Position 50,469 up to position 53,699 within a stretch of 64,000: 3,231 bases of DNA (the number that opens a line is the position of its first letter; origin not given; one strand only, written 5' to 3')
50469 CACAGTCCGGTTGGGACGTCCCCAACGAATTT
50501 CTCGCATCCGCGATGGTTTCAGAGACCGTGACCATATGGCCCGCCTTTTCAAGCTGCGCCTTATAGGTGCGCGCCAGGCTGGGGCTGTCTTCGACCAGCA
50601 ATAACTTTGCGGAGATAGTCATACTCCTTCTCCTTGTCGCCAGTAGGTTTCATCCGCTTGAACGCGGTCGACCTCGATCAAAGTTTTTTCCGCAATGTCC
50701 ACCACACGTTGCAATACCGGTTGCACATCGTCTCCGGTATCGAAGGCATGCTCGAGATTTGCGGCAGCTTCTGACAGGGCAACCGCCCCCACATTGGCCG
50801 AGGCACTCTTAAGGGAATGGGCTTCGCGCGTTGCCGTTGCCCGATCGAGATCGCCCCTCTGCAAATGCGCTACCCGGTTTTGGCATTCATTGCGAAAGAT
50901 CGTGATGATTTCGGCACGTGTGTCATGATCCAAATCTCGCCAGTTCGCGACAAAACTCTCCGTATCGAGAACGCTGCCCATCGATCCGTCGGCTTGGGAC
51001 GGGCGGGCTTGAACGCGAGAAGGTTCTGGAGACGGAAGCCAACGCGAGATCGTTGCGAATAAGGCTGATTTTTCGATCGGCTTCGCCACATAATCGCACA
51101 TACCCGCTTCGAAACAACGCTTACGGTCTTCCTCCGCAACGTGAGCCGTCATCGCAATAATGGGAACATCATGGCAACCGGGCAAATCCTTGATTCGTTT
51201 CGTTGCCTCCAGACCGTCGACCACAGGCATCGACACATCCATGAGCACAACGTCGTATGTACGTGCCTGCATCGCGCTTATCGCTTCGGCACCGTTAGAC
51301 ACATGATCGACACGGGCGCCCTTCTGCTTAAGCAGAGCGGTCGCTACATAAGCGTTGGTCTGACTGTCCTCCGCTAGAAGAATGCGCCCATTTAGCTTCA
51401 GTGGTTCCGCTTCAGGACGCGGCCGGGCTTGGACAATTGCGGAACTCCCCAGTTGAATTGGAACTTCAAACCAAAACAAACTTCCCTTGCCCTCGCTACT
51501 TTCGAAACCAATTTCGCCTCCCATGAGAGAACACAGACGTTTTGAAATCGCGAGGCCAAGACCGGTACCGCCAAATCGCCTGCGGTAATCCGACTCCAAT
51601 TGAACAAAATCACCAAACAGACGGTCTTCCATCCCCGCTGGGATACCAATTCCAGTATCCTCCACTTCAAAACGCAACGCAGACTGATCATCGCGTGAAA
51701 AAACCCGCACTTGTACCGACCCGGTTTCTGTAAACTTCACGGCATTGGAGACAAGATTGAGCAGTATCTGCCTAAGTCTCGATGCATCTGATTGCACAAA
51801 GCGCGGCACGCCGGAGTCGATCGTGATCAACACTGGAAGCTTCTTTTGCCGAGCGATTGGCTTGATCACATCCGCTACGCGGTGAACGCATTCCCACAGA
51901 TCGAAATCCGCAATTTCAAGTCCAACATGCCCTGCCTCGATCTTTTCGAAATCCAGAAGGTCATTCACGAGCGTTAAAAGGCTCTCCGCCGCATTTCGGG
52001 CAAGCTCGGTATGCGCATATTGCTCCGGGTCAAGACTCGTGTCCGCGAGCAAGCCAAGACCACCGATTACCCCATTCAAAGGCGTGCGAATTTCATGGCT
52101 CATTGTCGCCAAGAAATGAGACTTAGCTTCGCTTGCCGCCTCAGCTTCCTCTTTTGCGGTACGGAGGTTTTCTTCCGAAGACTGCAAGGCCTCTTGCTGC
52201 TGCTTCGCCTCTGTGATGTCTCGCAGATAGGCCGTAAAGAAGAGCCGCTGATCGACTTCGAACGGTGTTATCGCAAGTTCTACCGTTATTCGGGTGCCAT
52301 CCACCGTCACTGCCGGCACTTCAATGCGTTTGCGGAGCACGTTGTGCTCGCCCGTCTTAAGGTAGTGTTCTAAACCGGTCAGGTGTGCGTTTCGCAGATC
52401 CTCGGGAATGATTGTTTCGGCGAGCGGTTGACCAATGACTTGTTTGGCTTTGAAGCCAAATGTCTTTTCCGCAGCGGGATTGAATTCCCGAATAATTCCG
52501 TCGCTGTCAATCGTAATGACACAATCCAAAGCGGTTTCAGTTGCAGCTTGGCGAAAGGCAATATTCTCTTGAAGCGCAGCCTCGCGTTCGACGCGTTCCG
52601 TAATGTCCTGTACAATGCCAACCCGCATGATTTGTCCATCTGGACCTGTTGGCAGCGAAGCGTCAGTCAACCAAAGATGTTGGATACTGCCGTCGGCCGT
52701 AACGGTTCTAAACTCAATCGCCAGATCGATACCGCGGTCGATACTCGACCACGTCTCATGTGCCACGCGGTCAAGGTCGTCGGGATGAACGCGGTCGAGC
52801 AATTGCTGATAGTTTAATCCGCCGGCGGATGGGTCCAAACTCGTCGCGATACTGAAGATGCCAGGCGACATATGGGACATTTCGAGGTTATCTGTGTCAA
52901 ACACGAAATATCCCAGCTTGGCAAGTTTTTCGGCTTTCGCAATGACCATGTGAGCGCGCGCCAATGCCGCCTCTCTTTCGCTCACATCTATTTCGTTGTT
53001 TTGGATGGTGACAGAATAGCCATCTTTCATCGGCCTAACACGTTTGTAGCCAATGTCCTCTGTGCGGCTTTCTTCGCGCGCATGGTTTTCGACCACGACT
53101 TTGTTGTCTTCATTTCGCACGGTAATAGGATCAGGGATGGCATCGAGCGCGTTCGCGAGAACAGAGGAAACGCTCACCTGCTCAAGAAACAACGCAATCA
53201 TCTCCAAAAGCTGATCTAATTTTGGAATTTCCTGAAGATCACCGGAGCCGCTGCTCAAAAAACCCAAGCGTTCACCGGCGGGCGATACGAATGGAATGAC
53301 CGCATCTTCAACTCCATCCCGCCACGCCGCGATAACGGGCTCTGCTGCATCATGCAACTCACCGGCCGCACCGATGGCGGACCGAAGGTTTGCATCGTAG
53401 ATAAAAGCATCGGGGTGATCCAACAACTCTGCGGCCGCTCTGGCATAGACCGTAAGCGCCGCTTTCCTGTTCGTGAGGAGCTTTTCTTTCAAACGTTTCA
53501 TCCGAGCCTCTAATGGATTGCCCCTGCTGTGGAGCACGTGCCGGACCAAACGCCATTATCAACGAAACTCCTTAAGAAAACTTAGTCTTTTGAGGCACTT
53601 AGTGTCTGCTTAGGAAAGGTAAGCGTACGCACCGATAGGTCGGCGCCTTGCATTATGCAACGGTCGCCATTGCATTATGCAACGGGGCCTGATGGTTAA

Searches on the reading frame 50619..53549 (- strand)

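Call 31: search_protein_families(library=ncbifam, proteins=[window:50619-53549:-], max_evalue=0.00001)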
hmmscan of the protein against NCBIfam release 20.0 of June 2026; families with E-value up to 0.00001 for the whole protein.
window:50619-53549:- (976 aa): 147 families (the best 25 are shown)
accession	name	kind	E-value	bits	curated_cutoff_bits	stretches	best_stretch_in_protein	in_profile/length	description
TIGR02956.1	TMAO_torS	equivalog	1.8e-124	417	676.5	1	449-953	437-957/967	TMAO reductase system sensor histidine kinase/response regulator TorS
NF008318.0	PRK11107.1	equivalog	5.1e-113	378.9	890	2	450-708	270-528/920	two-component sensor histidine kinase BarA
NF008302.0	PRK11091.1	equivalog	3.9e-102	342.8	838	1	314-933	138-740/779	aerobic respiration two-component sensor histidine kinase ArcB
NF041947.1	LuxQ_Vibrio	equivalog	1.5e-99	334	1200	1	341-834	359-835/843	quorum-sensing autoinducer 2 sensor kinase/phosphatase LuxQ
NF011874.0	PRK15347.1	equivalog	1.4e-96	324.5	852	2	460-699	382-615/921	two component system sensor kinase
NF008099.0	PRK10841.1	equivalog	3e-80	270.2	920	2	459-699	453-691/949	two-component system sensor histidine kinase RcsC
NF045901.1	HisKinLetSLeg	equivalog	1.7e-78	264.5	1650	2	449-696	266-516/906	two-component system sensor histidine kinase LetS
NF038297.2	hybrid_HK_HrmK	equivalog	1.9e-78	264.6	725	1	450-836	209-606/607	hybrid histidine kinase/response regulator HrmK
NF008543.0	PRK11466.1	equivalog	4.9e-77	259.6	982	1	454-951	422-900/914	TMAO reductase system sensor histidine kinase/response regulator TorS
NF047874.1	MASE3_PAS_HK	subfamily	4.9e-53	180.9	560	1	316-701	250-628/655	MASE3 domain-containing sensor histidine kinase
NF007420.1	PRK09959.1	equivalog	1.9e-52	178.1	1995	1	326-835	571-1071/1197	acid-sensing system histidine kinase EvgS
NF046044.1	PnpS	equivalog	1.9e-51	175.3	400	1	474-697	168-390/390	two-component system histidine kinase PnpS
NF047465.1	hybrid_HK_LvrA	exception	1.9e-49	168.4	1200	2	453-700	179-424/819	hybrid histidine kinase/response regulator LvrA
NF041832.1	near_NosP_CTERM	subfamily_domain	3.9e-49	167.7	400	1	470-834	1-366/370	NahK/ErcS family hybrid sensor histidine kinase/response regulator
NF041880.1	EPS_EpsF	equivalog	2e-47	161.8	900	2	461-693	259-488/492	response regulator EpsF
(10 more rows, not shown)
